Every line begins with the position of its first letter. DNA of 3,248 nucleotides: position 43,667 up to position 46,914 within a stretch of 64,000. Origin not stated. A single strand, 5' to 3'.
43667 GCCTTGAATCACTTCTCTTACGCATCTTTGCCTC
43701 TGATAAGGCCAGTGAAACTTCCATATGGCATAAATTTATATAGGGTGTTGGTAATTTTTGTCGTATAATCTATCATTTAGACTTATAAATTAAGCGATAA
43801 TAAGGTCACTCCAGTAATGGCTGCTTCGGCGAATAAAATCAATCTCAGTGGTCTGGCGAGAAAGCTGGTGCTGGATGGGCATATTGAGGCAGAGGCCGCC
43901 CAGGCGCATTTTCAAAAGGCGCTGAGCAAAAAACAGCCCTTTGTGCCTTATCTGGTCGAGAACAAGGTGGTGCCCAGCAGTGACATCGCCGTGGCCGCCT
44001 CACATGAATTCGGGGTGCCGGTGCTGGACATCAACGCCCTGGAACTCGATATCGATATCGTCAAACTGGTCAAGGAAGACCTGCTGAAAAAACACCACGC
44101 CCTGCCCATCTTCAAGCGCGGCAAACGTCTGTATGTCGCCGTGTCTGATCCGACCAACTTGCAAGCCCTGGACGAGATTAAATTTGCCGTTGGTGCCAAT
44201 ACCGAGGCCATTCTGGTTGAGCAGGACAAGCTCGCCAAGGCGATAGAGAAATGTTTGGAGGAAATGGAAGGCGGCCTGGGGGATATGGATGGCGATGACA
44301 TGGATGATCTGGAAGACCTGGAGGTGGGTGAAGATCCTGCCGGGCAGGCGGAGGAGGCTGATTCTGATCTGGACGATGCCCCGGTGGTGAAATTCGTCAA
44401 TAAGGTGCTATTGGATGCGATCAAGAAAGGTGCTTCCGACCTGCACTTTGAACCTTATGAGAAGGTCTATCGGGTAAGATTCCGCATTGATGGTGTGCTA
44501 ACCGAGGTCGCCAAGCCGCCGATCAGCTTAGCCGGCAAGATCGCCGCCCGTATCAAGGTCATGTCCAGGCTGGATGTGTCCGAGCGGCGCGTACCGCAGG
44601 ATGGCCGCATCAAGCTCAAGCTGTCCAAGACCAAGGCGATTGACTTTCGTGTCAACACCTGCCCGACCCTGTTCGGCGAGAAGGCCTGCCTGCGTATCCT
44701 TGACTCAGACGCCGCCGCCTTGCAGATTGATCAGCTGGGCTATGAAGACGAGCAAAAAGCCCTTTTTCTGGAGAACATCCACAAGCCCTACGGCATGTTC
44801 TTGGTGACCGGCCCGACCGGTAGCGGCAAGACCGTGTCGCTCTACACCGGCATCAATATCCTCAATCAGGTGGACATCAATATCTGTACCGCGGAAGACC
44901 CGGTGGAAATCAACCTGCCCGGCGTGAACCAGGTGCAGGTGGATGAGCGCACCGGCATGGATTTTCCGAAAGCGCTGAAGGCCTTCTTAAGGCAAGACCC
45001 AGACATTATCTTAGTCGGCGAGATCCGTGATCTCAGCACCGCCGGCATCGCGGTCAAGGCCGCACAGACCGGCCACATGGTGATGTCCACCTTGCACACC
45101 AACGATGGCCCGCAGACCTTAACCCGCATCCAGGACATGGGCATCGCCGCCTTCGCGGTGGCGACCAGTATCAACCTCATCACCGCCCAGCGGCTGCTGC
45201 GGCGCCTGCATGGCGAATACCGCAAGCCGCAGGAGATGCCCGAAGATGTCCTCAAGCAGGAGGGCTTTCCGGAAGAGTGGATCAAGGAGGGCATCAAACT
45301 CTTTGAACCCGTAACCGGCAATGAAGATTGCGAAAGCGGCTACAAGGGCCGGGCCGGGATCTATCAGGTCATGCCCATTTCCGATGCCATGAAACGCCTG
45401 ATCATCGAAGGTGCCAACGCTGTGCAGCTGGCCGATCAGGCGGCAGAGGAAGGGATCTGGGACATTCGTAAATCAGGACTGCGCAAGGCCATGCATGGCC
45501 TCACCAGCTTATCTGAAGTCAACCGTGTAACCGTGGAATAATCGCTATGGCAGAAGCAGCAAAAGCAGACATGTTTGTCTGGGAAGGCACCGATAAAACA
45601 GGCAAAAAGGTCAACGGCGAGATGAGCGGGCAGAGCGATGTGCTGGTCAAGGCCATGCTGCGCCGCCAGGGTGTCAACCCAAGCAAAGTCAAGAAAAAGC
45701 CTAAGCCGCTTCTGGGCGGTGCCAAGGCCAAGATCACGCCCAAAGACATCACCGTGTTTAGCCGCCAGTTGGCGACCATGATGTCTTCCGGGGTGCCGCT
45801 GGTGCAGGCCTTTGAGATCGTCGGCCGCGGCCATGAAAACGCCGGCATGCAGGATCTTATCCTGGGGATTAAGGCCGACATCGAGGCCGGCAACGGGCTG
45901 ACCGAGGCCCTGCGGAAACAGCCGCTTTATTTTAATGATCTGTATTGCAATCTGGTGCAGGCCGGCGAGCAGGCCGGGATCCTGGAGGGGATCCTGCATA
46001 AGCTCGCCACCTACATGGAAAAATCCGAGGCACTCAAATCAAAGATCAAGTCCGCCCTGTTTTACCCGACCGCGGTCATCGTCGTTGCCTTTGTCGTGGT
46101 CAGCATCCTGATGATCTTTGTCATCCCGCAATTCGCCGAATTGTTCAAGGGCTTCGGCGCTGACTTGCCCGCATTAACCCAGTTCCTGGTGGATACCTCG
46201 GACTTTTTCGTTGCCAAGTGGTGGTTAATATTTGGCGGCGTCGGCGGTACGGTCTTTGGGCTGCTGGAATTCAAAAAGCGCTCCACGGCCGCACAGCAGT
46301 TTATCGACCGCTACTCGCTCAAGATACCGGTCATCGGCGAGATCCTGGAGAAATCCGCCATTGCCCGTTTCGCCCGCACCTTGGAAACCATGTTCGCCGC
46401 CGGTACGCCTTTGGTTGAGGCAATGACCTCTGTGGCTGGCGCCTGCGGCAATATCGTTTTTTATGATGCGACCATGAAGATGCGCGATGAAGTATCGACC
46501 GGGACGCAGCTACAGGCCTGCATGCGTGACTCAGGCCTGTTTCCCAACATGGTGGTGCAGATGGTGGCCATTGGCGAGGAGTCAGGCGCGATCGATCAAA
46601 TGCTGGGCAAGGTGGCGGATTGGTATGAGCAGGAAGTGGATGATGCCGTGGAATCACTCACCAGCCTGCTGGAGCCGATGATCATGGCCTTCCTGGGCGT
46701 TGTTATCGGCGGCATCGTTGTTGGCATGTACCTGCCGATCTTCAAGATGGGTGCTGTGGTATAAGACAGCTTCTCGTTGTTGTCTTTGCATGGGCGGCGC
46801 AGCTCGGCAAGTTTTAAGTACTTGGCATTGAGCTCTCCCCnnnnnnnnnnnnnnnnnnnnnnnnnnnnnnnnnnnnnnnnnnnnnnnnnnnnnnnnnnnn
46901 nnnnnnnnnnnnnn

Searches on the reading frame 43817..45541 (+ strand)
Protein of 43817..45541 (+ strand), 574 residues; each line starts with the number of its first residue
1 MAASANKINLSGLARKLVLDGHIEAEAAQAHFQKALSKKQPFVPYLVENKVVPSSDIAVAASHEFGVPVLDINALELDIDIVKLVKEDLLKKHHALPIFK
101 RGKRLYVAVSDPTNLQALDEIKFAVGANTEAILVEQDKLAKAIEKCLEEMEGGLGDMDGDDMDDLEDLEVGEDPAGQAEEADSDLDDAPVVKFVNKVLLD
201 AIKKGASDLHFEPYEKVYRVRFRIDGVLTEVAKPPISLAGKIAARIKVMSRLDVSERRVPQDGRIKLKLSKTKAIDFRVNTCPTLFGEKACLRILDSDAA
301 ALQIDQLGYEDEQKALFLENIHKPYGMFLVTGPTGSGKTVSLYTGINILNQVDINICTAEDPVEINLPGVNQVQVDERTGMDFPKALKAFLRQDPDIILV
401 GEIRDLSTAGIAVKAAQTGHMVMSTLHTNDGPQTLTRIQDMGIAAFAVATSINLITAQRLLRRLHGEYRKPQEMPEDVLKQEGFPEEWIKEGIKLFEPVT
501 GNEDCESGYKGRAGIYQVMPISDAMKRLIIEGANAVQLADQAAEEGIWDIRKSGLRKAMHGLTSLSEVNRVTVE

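Call 39: search_protein_families(library=pfam, proteins=[window:43817-45541:+], max_evalue=0.00001)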
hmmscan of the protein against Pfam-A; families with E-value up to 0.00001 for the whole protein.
window:43817-45541:+ (574 aa): 2 families
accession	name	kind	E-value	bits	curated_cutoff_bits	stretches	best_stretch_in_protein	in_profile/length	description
PF00437.27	T2SSE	-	2.6e-137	457.9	24.9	1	186-570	4-370/370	Type II/IV secretion system protein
PF05157.20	MshEN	-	4.9e-20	71.8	23.1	1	65-150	1-87/90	MshEN domain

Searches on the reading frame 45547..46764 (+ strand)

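Call 39: search_protein_families(library=pfam, proteins=[window:45547-46764:+], max_evalue=0.00001)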
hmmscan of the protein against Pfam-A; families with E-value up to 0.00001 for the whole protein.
window:45547-46764:+ (405 aa): 1 family
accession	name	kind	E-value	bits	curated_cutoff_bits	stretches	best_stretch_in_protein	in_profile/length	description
PF00482.28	T2SSF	-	3.2e-66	221.4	25.2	2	71-194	1-125/125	Type II secretion system (T2SS), protein F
